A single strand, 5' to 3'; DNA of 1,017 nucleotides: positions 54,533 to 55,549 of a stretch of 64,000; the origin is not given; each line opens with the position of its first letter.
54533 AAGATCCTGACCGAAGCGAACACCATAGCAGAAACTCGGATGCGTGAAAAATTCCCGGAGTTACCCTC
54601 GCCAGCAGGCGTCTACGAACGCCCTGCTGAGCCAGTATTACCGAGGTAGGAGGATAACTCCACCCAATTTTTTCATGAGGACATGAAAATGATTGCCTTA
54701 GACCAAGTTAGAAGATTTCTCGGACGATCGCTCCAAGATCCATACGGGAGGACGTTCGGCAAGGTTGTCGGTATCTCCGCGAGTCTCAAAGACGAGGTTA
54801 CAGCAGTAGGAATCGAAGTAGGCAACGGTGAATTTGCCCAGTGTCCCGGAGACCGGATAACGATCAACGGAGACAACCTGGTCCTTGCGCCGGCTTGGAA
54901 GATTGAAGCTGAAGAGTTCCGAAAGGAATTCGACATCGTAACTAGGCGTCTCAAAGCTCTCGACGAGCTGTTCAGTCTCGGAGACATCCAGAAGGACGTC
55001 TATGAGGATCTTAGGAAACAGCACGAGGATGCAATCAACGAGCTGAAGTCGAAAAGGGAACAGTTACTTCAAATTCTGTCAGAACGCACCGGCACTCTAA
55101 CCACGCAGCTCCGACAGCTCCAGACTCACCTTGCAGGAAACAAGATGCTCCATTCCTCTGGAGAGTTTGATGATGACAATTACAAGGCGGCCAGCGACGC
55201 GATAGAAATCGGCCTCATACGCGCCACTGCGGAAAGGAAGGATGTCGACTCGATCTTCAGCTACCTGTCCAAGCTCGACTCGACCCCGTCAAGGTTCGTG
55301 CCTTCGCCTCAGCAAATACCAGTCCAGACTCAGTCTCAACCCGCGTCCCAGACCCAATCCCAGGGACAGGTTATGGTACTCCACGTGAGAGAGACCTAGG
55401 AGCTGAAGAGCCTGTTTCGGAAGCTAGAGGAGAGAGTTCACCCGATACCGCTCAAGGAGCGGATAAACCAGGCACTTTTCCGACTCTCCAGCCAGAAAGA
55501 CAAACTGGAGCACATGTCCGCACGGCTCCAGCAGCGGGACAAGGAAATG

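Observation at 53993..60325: Compact cdv supercluster with duplicated cdvB-cdvA modules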

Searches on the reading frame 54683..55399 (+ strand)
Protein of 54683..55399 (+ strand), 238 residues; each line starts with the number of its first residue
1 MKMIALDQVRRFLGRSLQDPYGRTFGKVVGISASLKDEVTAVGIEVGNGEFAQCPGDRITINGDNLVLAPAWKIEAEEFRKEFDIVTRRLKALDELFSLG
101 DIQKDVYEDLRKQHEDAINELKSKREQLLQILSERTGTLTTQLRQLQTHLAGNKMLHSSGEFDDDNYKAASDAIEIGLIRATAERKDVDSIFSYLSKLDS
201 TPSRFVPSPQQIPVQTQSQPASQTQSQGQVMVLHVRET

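Call 3: search_protein_families(library=pfam, proteins=[window:54683-55399:+], max_evalue=0.1)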
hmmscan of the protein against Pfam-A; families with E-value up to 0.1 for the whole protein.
window:54683-55399:+ (238 aa): 7 families
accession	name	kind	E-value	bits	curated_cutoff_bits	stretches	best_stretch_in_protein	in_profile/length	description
PF18822.6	CdvA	-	1.7e-18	67.3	30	1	88-202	1-115/123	CdvA-like coiled-coil domain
PF05120.17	GvpG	-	0.017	15.7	30.6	0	86-116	33-63/67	Gas vesicle protein G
PF22045.1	CmlS_C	-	0.02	15.6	27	1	58-114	14-71/118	Chloramphenicol halogenase CmlS C-terminal domain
PF25443.1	ANG-1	-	0.03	15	28.5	1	108-157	38-87/105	ANG-1-like domain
PF05400.18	FliT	-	0.07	14.4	29.5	0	86-154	17-83/85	Flagellar protein FliT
PF05615.18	THOC7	-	0.074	13.8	28.7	0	102-134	73-105/136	Tho complex subunit 7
PF03961.19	FapA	-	0.092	12.8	31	0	69-149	151-229/272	Flagellar Assembly Protein A beta solenoid domain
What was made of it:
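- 54689..55399 (+): cdvA1: the canonical CdvA. It has a PRC barrel, a three-helix coiled coil, a P/Q/S/T-rich linker and a C-terminal strand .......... The mechanical ORF starts at 54683. Pfam CdvA at 67 bits (call 3).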

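Call 4: search_protein_families(library=ncbifam, proteins=[window:54683-55399:+], max_evalue=0.1)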
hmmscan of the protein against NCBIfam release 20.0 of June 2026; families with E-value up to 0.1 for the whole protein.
window:54683-55399:+ (238 aa): 3 families
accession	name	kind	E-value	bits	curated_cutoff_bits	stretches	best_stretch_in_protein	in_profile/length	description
NF041007.1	cell_div_CdvA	equivalog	2.4e-30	105.7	350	1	4-227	2-224/235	cell division protein CdvA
NF047706.1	LIC12611_phage_tail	subfamily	0.0091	14.7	480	1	76-157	20-97/628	LIC12611 family phage tail protein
NF045779.1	gas_vesic_GvpG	exception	0.032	14.5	85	0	143-183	30-70/83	gas vesicle protein GvpG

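Call 12: find_homologous_proteins(query=window:54683-55399:+)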
Query window:54683-55399:+ (238 aa): 204 proteins with E <= 0.001 among 677 candidates; the best 120 are listed.
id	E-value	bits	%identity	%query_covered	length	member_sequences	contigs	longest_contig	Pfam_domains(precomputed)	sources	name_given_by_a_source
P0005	2.2e-148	510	100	99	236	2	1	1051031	PF18822.8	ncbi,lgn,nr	ncbi:MAG TPA: CdvA-like protein [Candidatus Bathyarchaeia archaeon]|nr:CdvA-like protein [Candidatus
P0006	1.8e-120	419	81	99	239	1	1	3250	PF18822.8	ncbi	-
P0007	3.3e-120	418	81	99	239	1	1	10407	PF18822.8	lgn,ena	-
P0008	1.7e-116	406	79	99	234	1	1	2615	PF18822.8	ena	-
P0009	7.9e-115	400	78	99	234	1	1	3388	PF18822.8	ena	-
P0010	9.4e-115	400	79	99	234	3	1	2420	PF18822.8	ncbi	-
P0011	2.3e-114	399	76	99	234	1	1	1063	PF18822.8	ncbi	-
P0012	4.0e-114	398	77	99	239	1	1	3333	PF18822.8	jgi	jgi:hypothetical protein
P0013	4.5e-114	398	78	99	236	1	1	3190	PF18822.8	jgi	jgi:hypothetical protein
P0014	8.7e-114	397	78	99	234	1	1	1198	PF18822.8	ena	-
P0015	1.1e-113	397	77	99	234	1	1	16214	PF18822.8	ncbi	-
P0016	1.2e-113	396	78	99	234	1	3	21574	PF18822.8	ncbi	-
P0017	2.6e-112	392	76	99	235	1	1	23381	PF18822.8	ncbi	-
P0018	7.8e-112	390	76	99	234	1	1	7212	PF18822.8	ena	-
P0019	4.8e-111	388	75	99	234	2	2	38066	PF18822.8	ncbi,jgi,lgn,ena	-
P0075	6.6e-104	365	72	98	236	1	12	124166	PF18822.8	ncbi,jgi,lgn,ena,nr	ncbi:hypothetical protein AUG19_00680 [archaeon 13_1_20CM_2_54_9]|nr:MAG: hypothetical protein AUJ07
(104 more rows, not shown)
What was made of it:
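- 54689..55399 (+): The 236-aa form is the one annotated by NCBI (call 12).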

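Call 13: find_encoding_contigs(protein=P0005, flank=10000, max_places=3)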
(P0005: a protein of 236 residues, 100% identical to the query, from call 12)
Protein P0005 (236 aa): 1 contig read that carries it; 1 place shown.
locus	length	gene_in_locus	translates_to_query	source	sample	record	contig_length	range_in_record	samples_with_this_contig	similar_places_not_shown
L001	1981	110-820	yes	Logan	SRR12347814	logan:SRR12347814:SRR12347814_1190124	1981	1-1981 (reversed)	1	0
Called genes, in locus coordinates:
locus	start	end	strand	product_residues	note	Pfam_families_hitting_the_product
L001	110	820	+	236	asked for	PF18822:CdvA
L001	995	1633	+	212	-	-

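Call 14: find_encoding_contigs(protein=P0075, flank=10000, max_places=4)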
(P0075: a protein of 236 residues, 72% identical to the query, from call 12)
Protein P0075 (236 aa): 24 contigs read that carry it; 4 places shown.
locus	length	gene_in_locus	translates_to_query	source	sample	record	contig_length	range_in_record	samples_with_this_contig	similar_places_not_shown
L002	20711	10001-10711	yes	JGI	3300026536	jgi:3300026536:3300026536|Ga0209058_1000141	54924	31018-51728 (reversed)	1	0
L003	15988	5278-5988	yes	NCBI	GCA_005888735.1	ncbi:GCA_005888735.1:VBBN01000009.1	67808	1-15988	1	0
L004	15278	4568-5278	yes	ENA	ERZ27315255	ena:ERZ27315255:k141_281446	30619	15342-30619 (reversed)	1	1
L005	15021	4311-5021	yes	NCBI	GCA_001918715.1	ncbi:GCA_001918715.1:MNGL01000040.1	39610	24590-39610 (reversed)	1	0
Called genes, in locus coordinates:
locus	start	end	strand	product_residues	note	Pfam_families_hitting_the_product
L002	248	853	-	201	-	PF00561:Abhydrolase_1, PF12146:Hydrolase_4 (faint)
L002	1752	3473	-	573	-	PF00149:Metallophos (weak), PF00801:PKD, PF18911:PKD_4, PF00801:PKD, PF18911:PKD_4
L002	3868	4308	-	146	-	-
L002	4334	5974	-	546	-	PF23619:Ig_VWA7 (faint), PF05506:PLipase_C_C (faint)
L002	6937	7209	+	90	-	-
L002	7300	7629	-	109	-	PF01918:Alba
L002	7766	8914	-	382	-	PF18822:CdvA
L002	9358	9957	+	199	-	-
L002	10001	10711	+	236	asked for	PF18822:CdvA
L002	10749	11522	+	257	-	-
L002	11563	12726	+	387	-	PF04212:MIT (weak), PF00004:AAA, PF17862:AAA_lid_3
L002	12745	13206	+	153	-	PF12802:MarR_2 (weak), PF12840:HTH_20 (weak), PF13404:HTH_AsnC-type, PF13412:HTH_24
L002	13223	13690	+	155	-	-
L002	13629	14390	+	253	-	PF00005:ABC_tran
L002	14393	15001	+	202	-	PF03357:Snf7 (weak)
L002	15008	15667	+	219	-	PF18822:CdvA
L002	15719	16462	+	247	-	PF00483:NTP_transferase, PF12804:NTP_transf_3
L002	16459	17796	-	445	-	PF01406:tRNA-synt_1e, PF09334:tRNA-synt_1g, PF00133:tRNA-synt_1 (weak), PF09190:DALR_2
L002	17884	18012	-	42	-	PF04008:Adenosine_kin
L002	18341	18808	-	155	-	PF00293:NUDIX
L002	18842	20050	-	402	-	PF00557:Peptidase_M24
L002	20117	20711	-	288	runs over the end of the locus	PF08271:Zn_Ribbon_TF, PF00382:TFIIB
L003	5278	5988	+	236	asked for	PF18822:CdvA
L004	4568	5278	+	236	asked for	PF18822:CdvA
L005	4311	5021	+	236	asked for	PF18822:CdvA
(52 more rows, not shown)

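Call 26: find_related_loci(query=A2, collection=genome_contigs, flank=10000)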
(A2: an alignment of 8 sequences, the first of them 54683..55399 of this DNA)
Query A2 (238 aa) in genome_contigs; peptide patterns used: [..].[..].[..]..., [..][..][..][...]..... (x = any residue, [..] = any of these).
130 stretches matched a pattern; 23 encode a relative of the query (tblastn E <= 1e-3); 23 distinct loci.
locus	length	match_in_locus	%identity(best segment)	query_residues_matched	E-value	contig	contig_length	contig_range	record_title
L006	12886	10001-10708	76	4-238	6e-121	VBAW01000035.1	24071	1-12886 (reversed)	MAG: Candidatus Bathyarchaeota archaeon isolate BA_2 14_0929_02_20cm_scaffold_592, whole genome shotgun sequence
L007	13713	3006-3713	76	4-238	5e-120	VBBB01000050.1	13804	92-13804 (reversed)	MAG: Candidatus Bathyarchaeota archaeon isolate BA_7 14_0903_09_20cm_scaffold_2962, whole genome shotgun sequence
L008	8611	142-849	74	4-238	4e-117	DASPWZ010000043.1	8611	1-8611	MAG TPA_asm: Candidatus Dormiibacterota bacterium isolate SMAG_U11554 k141_1680409, whole genome shotgun sequence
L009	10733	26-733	75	4-238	2e-116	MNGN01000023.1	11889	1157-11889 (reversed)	MAG: Crenarchaeota archaeon 13_1_40CM_3_52_17 13_1_40cm_3_scaffold_5920, whole genome shotgun sequence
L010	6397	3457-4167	75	4-238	3e-116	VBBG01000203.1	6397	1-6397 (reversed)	MAG: Candidatus Bathyarchaeota archaeon isolate BA_12 14_0903_05_20cm_scaffold_3388_e:1000, whole genome shotgun sequenc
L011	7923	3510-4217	74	4-238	8e-116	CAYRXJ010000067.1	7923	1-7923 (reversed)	MAG TPA_asm: uncultured Candidatus Bathyarchaeia archaeon isolate SRP273308_co1_258 genome assembly, contig: NODE_14455_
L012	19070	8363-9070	74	4-238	2e-114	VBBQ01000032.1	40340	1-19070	MAG: Candidatus Bathyarchaeota archaeon isolate BA_22 14_1009_05_40cm_scaffold_433, whole genome shotgun sequence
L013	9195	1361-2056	72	4-238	1e-113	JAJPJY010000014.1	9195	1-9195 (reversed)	MAG: bacterium isolate Centralia_MAG_577 k107_11612754, whole genome shotgun sequence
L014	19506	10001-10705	73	4-238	2e-113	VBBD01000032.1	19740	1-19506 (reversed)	MAG: Candidatus Bathyarchaeota archaeon isolate BA_9 14_0929_09_40cm_scaffold_967, whole genome shotgun sequence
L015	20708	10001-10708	73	4-238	1e-113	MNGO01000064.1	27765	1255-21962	MAG: Crenarchaeota archaeon 13_1_40CM_3_52_10 13_1_40cm_3_scaffold_789, whole genome shotgun sequence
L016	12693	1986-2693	73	4-238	1e-113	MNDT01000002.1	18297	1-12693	MAG: archaeon 13_2_20CM_2_53_6 13_2_20cm_2_scaffold_2019, whole genome shotgun sequence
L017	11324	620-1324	73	4-238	6e-113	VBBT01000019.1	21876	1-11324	MAG: Candidatus Bathyarchaeota archaeon isolate BA_25 14_0927_12_40cm_scaffold_1283, whole genome shotgun sequence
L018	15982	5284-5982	72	4-237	1e-112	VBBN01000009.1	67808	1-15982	MAG: Candidatus Bathyarchaeota archaeon isolate BA_19 14_1009_16_40cm_scaffold_1920, whole genome shotgun sequence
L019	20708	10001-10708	70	4-238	5e-112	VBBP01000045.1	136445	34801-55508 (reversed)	MAG: Candidatus Bathyarchaeota archaeon isolate BA_21 14_1009_12_30cm_scaffold_87, whole genome shotgun sequence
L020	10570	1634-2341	74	4-238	3e-112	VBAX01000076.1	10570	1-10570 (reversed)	MAG: Candidatus Bathyarchaeota archaeon isolate BA_3 14_1009_13_20cm_scaffold_2600, whole genome shotgun sequence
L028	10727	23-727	70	1-238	4e-110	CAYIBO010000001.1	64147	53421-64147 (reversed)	MAG TPA_asm: uncultured Candidatus Bathyarchaeia archaeon isolate ERP119705_co19_29 genome assembly, contig: NODE_212_le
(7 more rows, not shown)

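Call 52: search_solved_structures(query=window:54683-55399:+, max_evalue=0.01, show_alignments=1)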
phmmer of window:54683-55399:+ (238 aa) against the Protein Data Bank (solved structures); distinct sequences matched with E-value up to 0.01: 2.
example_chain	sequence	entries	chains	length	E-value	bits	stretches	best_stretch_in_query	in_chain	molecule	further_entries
9s9g_A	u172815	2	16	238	3.1e-22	82.8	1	6-227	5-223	Cell division protein CdvA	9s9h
9s9i_A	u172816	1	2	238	5.4e-18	69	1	6-227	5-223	Cell division protein CdvA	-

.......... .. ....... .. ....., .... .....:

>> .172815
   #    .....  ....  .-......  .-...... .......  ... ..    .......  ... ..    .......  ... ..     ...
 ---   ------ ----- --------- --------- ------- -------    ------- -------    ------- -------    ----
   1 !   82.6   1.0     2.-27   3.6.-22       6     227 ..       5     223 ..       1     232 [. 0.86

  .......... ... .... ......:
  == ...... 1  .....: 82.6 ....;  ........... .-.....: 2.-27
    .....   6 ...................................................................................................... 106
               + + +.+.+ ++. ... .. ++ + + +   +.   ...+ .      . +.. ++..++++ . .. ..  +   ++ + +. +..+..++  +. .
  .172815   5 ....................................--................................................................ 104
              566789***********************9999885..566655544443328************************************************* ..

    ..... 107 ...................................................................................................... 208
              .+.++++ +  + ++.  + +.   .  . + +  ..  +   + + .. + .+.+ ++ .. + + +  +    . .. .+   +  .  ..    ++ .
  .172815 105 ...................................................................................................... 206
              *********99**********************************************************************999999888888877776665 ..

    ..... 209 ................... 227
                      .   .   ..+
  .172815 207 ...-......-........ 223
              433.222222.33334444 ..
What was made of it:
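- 54689..55399 (+): Matches PDB 9S9G CdvA at E 3e-22 (call 52).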
